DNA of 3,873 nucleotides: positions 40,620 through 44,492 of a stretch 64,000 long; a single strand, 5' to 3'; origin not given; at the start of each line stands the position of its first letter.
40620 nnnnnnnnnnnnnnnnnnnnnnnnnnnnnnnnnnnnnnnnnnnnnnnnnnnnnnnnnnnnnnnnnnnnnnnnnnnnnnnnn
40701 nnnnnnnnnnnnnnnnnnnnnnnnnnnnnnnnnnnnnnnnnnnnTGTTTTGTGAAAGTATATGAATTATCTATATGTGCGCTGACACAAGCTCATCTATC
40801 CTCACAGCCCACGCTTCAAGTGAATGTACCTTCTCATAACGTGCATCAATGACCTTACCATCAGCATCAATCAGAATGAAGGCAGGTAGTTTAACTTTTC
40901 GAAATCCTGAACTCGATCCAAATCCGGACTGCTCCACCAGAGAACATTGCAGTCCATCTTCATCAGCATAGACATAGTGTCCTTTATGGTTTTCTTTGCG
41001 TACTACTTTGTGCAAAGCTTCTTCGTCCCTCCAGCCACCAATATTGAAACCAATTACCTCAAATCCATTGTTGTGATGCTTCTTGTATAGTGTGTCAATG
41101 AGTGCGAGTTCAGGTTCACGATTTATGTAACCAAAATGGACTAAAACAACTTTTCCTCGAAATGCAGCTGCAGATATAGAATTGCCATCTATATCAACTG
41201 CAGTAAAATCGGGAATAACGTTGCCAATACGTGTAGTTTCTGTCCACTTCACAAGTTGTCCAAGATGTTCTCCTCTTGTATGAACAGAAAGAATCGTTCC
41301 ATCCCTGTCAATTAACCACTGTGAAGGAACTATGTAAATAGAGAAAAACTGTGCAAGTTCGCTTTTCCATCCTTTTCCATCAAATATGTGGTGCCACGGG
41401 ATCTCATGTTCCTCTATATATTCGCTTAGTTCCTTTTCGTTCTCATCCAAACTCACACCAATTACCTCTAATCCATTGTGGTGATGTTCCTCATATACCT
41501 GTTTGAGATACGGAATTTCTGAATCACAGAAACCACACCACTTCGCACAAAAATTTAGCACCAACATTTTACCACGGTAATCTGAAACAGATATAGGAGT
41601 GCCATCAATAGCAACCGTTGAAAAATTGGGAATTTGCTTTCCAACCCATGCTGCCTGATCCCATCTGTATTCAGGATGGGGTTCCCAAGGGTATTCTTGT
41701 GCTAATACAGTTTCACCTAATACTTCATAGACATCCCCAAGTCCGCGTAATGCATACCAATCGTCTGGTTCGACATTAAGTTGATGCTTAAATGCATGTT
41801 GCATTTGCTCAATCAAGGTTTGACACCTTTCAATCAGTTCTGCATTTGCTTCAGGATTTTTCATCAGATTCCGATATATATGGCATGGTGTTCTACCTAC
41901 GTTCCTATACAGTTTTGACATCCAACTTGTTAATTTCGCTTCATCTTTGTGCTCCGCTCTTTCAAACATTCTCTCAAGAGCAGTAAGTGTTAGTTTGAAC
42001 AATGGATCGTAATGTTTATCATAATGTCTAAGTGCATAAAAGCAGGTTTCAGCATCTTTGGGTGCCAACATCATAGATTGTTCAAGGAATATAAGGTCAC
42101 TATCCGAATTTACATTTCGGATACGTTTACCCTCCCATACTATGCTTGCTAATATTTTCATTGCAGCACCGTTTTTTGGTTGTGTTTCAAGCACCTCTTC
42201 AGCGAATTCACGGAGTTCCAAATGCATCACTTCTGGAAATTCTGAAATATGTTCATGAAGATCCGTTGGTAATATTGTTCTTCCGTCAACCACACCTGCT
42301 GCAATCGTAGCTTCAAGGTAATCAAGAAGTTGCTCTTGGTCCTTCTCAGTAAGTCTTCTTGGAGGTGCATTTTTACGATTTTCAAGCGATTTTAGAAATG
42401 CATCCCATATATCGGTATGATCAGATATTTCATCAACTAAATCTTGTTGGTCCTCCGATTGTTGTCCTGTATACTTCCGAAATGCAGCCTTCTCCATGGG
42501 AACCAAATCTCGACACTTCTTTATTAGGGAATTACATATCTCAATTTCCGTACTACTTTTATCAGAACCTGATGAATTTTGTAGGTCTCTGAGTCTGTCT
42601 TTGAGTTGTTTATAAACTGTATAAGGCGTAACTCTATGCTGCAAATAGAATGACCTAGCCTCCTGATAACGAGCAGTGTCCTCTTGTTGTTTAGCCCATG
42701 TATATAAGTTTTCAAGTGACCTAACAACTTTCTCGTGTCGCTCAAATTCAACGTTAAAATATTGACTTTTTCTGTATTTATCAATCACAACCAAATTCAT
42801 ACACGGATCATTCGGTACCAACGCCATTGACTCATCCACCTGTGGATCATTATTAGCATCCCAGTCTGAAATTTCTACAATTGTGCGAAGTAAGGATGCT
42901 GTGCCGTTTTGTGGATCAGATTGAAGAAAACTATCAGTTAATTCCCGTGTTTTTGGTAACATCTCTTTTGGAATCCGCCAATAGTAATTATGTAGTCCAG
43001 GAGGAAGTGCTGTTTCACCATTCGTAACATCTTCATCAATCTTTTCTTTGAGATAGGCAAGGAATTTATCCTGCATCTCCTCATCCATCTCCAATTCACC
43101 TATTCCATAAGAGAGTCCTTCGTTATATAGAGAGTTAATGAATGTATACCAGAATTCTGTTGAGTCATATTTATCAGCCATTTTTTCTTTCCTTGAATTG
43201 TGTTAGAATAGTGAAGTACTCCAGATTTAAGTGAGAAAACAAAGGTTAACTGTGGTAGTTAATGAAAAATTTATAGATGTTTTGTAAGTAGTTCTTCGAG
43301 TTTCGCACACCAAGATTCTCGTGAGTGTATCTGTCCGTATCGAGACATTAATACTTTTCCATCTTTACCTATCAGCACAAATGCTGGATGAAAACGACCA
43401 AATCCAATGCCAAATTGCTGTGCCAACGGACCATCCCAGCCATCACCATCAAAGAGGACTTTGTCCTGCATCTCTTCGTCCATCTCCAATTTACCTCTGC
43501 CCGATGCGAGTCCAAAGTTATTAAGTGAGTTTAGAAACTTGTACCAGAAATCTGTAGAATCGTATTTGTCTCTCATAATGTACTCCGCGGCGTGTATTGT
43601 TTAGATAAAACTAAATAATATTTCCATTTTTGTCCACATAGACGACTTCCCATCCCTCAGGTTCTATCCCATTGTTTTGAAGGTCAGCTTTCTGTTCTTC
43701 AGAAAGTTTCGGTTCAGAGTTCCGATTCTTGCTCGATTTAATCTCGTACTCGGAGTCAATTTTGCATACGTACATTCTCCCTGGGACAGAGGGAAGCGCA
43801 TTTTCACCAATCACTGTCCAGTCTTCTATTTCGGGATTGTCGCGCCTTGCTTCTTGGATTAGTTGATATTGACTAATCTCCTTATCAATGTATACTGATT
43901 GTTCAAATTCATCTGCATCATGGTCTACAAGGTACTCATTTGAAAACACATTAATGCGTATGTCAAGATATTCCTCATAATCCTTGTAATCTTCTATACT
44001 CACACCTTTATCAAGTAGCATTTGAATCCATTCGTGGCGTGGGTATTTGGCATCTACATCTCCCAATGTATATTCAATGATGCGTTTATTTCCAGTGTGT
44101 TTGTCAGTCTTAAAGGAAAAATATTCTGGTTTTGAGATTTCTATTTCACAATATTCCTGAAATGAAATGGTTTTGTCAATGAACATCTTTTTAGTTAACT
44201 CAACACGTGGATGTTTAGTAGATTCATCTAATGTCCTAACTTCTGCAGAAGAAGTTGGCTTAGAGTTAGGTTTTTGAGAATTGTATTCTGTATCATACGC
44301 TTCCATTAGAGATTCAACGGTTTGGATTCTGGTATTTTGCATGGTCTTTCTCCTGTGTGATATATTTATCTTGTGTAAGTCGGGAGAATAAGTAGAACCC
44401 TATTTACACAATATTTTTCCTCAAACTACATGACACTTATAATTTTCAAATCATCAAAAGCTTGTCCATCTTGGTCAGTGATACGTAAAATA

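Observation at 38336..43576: Tandem array of two 800-aa paralogs (novel duplicated N-module plus double thioredoxin fold) with an internally deleted third copy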

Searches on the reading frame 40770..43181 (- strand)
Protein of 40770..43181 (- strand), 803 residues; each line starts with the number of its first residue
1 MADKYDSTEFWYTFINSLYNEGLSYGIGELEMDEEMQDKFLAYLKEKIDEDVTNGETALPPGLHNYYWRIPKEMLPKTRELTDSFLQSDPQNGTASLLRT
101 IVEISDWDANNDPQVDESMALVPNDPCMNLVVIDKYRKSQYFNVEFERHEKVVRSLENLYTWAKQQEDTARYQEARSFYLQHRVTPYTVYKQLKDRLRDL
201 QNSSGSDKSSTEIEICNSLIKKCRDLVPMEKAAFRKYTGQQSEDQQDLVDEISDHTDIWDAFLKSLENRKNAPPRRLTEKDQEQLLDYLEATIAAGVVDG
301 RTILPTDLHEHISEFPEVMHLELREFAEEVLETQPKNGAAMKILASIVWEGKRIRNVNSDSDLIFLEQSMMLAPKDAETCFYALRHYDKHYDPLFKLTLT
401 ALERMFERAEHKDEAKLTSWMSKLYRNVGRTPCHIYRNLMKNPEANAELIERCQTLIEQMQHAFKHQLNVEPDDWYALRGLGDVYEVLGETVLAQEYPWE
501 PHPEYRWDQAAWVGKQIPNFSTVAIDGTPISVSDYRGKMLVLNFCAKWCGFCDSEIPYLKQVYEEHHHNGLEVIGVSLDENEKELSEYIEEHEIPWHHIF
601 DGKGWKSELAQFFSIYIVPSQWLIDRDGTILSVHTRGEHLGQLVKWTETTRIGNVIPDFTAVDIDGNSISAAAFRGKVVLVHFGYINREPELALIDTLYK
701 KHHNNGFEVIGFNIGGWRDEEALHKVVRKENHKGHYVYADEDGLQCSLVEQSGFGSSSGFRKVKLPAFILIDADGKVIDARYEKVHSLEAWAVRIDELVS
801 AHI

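Call 4: search_protein_families(library=pfam, proteins=[window:40770-43181:-], max_evalue=0.1)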
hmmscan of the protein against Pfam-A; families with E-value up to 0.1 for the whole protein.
window:40770-43181:- (803 aa): 8 families
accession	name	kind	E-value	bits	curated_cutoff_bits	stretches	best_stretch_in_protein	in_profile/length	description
PF00578.27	AhpC-TSA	-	7.3e-32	110.4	26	2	513-630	1-121/124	AhpC/TSA family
PF08534.16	Redoxin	-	2.1e-28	99.4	26.6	2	513-638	2-136/148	Redoxin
PF13905.12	Thioredoxin_8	-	9.6e-20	71.2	27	2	537-630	1-94/94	Thioredoxin-like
PF00255.25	GSHPx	-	1.9e-10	40.7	27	2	519-577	3-60/108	Glutathione peroxidase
PF02630.20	SCO1-SenC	-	5.4e-06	26.8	22.8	1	658-687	3-32/134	SCO1/SenC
PF00085.26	Thioredoxin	-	0.00048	20.5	23.5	1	538-588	19-68/103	Thioredoxin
PF14595.12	Thioredoxin_9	-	0.0015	18.8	25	1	536-604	40-108/129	Thioredoxin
PF13098.12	Thioredoxin_2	-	0.0022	18.8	27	1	537-631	5-88/104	Thioredoxin-like domain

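Call 36: search_protein_families(library=ncbifam, proteins=[window:40770-43181:-], max_evalue=0.001)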
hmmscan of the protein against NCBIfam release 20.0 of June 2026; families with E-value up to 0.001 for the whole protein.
window:40770-43181:- (803 aa): 17 families
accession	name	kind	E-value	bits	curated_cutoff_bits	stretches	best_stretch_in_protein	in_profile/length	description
NF002854.0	PRK03147.1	subfamily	1.1e-32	113.3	170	2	510-636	35-158/176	thiol-disulfide oxidoreductase ResA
NF047696.1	ThlDiSintTplARhiz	equivalog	1.8e-17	63.8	230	1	514-631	74-194/219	thiol:disulfide interchange protein TlpA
NF041202.1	StoA_CxxC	exception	5e-15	55.7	210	1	518-648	34-162/163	endospore biogenesis thiol-disulfide oxidoreductase StoA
NF041054.1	WAxxUGC_long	equivalog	9.9e-14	51.4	300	1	516-631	83-195/354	ResA-like WAxxUGC motif-containing protein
TIGR00385.1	dsbE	subfamily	4.7e-12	45.8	123.15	1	510-634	33-154/173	DsbE family thiol:disulfide interchange protein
NF006960.0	PRK09437.1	equivalog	1.3e-09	38.2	140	1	513-601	6-94/156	thioredoxin-dependent thiol peroxidase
NF040737.1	peroxi_PrxU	equivalog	6.7e-08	32.5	270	1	509-630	34-168/233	thioredoxin-dependent peroxiredoxin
NF007900.0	PRK10606.1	equivalog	1.4e-06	28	270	0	517-579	5-66/183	glutathione peroxidase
NF011941.0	PRK15412.1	equivalog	1.4e-06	27.9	359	1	510-635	38-160/185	thiol:disulfide interchange protein DsbE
NF053656.1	redoxin_TUGYCR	domain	3e-06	27.2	100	1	527-598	17-92/146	TUGYCR motif thioredoxin fold (seleno)protein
NF009668.0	PRK13189.1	equivalog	5.3e-06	25.8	211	1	510-583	9-83/224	peroxiredoxin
TIGR02661.1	MauD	equivalog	8.5e-05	22.1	188.6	1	508-644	43-175/189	methylamine dehydrogenase accessory protein MauD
NF009669.0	PRK13190.1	equivalog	9.9e-05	21.6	261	1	513-580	5-72/203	putative peroxiredoxin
TIGR01068.1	thioredoxin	equivalog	0.00016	21.8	96.8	1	538-587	15-63/101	thioredoxin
TIGR02540.1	gpx7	equivalog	0.00048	19.9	207.3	0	519-574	4-59/153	putative glutathione peroxidase Gpx7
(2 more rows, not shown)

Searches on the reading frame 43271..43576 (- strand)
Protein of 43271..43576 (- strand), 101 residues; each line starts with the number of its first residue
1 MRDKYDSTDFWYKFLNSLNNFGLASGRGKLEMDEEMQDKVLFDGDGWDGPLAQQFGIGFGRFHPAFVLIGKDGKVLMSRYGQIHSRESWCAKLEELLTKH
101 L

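Call 4: search_protein_families(library=pfam, proteins=[window:43271-43576:-], max_evalue=0.1)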
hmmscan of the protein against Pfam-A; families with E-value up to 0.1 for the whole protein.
window:43271-43576:- (101 aa): 0 families

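Call 50: find_encoding_contigs(protein=window:43271-43576:-, flank=6000, max_places=8)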
Protein window:43271-43576:- (101 aa): no gene with exactly this product is on record in the collection.

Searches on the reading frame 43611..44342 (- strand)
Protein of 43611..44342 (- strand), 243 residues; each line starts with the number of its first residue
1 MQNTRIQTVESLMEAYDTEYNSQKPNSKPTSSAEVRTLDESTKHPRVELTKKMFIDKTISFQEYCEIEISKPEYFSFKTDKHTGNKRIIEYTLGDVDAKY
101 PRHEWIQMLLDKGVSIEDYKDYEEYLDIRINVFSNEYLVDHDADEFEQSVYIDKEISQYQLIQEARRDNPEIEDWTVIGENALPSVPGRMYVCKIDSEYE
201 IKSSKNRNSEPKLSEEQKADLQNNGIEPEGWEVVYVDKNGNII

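Call 4: search_protein_families(library=pfam, proteins=[window:43611-44342:-], max_evalue=0.1)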
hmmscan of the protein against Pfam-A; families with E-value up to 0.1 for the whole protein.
window:43611-44342:- (243 aa): 1 family
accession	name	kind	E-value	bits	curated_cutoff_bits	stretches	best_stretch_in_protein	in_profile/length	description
PF15437.11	PGBA_C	-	0.083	13.7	25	1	18-69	21-72/84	Plasminogen-binding protein pgbA C-terminal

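Call 36: search_protein_families(library=ncbifam, proteins=[window:43611-44342:-], max_evalue=0.001)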
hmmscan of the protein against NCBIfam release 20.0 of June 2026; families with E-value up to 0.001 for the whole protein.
window:43611-44342:- (243 aa): 0 families

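Call 69: search_solved_structures(query=window:43611-44342:-, max_evalue=1)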
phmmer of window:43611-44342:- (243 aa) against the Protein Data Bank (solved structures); distinct sequences matched with E-value up to 1: 0.
